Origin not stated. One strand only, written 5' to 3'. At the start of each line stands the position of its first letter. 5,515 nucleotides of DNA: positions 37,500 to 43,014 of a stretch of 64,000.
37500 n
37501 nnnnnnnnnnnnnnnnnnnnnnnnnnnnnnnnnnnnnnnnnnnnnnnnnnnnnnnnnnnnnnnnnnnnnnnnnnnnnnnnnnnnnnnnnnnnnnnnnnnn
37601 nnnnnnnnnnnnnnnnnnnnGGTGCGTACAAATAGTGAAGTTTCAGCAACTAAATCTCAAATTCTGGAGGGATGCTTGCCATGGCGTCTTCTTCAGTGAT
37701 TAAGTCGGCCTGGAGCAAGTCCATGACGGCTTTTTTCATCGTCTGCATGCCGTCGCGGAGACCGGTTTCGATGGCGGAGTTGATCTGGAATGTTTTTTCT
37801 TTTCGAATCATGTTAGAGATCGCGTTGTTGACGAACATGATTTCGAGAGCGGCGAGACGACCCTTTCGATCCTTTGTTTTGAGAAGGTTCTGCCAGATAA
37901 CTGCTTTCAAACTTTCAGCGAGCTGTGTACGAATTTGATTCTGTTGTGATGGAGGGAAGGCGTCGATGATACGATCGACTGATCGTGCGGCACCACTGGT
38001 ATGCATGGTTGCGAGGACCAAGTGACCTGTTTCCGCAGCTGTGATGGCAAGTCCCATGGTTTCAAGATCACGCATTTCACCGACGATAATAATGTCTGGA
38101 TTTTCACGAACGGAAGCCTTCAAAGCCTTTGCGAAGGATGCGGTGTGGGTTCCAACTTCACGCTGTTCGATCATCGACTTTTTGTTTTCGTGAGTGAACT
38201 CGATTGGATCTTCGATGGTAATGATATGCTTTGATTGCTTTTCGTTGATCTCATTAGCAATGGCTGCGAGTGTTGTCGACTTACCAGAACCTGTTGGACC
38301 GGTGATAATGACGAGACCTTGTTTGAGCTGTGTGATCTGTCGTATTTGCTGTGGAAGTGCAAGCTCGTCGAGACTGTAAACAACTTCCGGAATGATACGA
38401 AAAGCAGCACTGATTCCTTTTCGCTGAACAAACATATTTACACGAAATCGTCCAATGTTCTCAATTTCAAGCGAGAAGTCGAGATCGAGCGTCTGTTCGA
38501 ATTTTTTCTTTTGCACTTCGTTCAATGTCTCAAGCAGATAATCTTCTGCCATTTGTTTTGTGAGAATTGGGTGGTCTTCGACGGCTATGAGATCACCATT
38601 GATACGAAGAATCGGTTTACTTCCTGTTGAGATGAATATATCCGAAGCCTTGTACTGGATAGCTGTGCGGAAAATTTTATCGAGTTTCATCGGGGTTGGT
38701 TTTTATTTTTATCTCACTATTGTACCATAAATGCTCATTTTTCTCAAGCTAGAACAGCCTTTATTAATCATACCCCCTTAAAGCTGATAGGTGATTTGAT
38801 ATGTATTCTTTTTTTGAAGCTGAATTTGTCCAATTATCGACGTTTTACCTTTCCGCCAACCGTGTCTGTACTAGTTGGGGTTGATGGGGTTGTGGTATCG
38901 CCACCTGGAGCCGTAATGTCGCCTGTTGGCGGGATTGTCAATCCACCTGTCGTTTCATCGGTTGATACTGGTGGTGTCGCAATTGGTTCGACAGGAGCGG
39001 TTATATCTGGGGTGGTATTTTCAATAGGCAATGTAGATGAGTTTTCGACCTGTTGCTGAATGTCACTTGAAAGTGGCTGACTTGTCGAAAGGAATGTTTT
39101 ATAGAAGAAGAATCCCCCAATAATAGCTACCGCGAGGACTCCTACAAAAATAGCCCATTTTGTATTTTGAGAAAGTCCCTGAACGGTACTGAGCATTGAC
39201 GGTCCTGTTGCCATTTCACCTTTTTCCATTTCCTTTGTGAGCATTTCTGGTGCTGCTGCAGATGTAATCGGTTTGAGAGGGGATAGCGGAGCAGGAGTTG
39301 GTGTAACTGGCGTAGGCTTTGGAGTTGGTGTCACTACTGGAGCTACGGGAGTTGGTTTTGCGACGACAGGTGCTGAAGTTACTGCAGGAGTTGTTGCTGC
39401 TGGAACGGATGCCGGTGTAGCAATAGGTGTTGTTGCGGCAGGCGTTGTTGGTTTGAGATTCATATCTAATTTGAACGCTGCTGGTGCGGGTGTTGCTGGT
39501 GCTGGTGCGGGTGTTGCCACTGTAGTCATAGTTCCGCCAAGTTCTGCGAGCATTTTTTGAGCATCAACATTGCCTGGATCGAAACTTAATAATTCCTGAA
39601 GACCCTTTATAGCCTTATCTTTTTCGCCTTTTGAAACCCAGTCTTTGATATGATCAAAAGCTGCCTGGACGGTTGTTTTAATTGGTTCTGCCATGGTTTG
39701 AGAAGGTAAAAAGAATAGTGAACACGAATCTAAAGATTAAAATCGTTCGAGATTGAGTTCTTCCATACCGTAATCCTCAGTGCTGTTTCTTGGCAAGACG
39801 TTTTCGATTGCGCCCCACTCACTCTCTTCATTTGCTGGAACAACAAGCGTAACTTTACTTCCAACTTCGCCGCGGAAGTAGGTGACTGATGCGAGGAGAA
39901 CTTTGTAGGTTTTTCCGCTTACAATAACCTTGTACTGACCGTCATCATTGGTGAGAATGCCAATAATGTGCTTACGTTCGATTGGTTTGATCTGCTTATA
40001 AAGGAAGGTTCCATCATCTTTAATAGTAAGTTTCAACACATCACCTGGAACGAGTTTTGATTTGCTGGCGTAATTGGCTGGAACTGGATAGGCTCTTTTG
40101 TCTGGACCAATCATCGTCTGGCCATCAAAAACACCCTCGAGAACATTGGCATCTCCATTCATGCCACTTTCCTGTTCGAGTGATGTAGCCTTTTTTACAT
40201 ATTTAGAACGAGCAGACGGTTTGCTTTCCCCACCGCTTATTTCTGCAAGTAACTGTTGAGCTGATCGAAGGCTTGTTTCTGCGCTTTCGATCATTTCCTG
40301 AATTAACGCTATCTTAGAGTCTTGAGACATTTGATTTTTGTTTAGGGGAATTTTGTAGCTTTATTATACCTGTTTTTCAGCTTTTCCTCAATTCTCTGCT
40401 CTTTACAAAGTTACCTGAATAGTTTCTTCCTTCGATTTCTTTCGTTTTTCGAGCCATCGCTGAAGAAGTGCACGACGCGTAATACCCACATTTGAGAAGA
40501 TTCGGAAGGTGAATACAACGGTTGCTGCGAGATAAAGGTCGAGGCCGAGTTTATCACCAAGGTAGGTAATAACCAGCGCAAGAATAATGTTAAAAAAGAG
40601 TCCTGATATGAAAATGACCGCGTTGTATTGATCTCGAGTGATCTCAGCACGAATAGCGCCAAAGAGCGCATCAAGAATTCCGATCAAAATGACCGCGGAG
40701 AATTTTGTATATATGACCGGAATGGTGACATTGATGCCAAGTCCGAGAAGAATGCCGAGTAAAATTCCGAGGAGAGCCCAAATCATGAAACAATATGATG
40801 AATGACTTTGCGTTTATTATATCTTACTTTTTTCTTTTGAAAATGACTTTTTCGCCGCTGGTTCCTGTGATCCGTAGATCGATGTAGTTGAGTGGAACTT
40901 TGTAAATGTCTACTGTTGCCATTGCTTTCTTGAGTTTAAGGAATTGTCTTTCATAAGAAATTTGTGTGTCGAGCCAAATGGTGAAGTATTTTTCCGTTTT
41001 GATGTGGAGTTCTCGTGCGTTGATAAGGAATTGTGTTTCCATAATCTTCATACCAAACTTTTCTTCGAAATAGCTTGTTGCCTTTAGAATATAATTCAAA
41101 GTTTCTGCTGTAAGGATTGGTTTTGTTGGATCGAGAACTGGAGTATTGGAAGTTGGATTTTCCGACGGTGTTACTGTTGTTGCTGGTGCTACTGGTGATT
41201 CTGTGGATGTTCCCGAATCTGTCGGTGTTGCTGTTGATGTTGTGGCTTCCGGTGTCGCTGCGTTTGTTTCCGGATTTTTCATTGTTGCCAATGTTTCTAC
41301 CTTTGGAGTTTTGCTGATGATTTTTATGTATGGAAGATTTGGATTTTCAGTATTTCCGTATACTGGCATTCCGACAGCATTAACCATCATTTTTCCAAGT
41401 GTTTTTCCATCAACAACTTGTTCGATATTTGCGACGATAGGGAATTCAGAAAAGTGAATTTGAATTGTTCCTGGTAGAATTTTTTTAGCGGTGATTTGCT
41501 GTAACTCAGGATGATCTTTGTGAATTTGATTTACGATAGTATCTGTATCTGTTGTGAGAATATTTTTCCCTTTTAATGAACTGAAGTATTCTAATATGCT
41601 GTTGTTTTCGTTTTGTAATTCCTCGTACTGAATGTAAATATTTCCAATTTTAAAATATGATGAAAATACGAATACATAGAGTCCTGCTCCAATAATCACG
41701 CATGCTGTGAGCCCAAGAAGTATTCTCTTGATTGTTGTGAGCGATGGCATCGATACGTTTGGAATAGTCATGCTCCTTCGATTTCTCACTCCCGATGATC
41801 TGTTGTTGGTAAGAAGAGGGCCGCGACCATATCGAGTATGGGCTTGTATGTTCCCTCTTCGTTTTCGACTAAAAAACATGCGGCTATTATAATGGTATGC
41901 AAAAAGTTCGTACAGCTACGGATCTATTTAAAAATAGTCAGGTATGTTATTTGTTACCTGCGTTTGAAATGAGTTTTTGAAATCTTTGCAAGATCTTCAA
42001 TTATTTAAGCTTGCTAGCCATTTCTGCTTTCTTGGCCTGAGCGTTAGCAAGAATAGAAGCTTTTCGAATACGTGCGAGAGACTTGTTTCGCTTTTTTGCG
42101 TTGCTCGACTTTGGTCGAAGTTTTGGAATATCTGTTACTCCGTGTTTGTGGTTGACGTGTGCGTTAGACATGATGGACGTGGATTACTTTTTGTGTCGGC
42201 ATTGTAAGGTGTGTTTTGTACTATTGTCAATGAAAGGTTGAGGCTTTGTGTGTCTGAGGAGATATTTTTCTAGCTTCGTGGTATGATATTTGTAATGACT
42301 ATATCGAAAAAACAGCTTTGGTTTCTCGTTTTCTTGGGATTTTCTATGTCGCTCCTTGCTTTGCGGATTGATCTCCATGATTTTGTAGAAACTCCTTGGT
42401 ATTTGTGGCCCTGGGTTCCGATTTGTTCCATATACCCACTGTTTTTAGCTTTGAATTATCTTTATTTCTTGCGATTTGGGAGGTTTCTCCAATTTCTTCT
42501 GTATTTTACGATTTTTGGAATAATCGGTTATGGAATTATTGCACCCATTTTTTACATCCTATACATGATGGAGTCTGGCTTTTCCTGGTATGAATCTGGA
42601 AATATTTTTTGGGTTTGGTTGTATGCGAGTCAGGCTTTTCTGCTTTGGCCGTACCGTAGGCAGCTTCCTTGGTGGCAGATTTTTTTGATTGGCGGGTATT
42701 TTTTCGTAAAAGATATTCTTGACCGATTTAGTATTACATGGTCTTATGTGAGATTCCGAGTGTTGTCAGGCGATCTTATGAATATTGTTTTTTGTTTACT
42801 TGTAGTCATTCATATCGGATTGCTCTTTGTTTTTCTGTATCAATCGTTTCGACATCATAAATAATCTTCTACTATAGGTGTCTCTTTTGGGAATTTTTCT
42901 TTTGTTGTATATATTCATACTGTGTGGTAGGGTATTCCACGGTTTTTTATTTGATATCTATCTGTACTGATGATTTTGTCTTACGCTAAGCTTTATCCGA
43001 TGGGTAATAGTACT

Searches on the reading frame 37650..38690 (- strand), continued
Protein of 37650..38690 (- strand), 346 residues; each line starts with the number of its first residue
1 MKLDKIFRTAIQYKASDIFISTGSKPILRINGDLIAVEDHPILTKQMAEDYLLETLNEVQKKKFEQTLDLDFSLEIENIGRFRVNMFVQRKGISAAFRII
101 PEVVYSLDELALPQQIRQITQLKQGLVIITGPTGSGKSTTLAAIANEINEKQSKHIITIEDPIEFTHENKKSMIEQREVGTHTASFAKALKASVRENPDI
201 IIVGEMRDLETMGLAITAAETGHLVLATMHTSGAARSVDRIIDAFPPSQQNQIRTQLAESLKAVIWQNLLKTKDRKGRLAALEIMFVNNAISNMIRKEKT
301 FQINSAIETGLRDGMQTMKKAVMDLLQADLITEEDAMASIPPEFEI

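Call 96: find_encoding_contigs(protein=P0150, flank=8000, max_places=1)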
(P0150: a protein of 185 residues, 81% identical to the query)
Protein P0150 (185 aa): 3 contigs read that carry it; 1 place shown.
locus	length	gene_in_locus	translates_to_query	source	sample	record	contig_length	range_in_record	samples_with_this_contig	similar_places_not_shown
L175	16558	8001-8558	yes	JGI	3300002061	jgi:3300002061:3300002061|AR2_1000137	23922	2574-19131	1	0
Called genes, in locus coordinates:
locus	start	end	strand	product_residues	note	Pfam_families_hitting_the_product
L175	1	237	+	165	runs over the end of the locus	-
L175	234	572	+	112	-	-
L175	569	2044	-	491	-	PF01406:tRNA-synt_1e, PF01921:tRNA-synt_1f (faint), PF09334:tRNA-synt_1g (weak), PF09190:DALR_2 (weak), PF23493:CysS_C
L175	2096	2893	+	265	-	PF13489:Methyltransf_23, PF13649:Methyltransf_25, PF13847:Methyltransf_31, PF08241:Methyltransf_11, PF08242:Methyltransf_12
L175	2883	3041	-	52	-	PF19451:DUF5989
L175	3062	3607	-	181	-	PF01694:Rhomboid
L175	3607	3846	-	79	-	PF26604:CBU_0592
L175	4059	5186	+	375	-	PF00438:S-AdoMet_synt_N, PF02772:S-AdoMet_synt_M, PF02773:S-AdoMet_synt_C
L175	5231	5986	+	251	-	PF03816:LytR_cpsA_psr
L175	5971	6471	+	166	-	PF13399:LytR_C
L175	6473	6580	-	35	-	-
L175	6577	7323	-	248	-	PF00437:T2SSE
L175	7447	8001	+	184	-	PF18895:T4SS_pilin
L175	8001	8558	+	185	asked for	PF04956:TrbC (faint)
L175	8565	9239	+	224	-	PF18895:T4SS_pilin (weak)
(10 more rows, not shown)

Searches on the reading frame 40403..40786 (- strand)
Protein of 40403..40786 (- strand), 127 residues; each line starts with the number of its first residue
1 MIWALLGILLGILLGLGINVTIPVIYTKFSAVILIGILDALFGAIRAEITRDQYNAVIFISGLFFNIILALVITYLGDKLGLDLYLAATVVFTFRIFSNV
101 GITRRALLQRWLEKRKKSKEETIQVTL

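Call 5: search_protein_families(library=pfam, proteins=[window:40403-40786:-], max_evalue=0.001)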
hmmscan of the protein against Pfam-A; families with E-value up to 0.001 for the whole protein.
window:40403-40786:- (127 aa): 1 family
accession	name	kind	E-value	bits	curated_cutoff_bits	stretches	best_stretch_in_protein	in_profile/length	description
PF06947.17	DUF1290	-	4.6e-26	91.2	24.4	1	22-108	1-86/86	Protein of unknown function (DUF1290)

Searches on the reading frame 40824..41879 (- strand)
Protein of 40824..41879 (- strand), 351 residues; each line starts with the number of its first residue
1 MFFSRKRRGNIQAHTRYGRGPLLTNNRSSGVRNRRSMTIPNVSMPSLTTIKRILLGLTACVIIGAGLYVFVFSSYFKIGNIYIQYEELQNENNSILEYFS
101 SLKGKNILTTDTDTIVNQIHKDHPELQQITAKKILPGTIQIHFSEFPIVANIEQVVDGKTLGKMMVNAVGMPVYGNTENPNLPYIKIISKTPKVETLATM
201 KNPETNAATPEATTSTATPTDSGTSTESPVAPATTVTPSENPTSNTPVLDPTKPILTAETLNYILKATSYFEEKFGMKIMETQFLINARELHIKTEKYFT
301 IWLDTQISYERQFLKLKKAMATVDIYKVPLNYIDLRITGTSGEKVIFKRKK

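Call 5: search_protein_families(library=pfam, proteins=[window:40824-41879:-], max_evalue=0.001)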
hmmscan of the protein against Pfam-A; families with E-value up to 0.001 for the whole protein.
window:40824-41879:- (351 aa): 1 family
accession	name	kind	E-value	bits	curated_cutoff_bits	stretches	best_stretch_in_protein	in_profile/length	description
PF08478.15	POTRA_1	-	0.00093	19.9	23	0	91-145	15-68/69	POTRA domain, FtsQ-type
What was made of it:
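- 39737..41879 (-): Conserved upstream block: 197-aa protein of unknown family, DUF1290 (sbp-like), FtsQ-like POTRA protein. FtsQ POTRA E 9e-4, below cut-off (call 5).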

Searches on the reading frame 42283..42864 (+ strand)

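Call 5: search_protein_families(library=pfam, proteins=[window:42283-42864:+], max_evalue=0.001)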
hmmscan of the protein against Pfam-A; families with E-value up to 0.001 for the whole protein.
window:42283-42864:+ (193 aa): 1 family
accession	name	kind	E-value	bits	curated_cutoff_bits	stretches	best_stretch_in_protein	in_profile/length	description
PF07187.16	DUF1405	-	9.6e-06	26.2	25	1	34-174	13-153/160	Protein of unknown function (DUF1405)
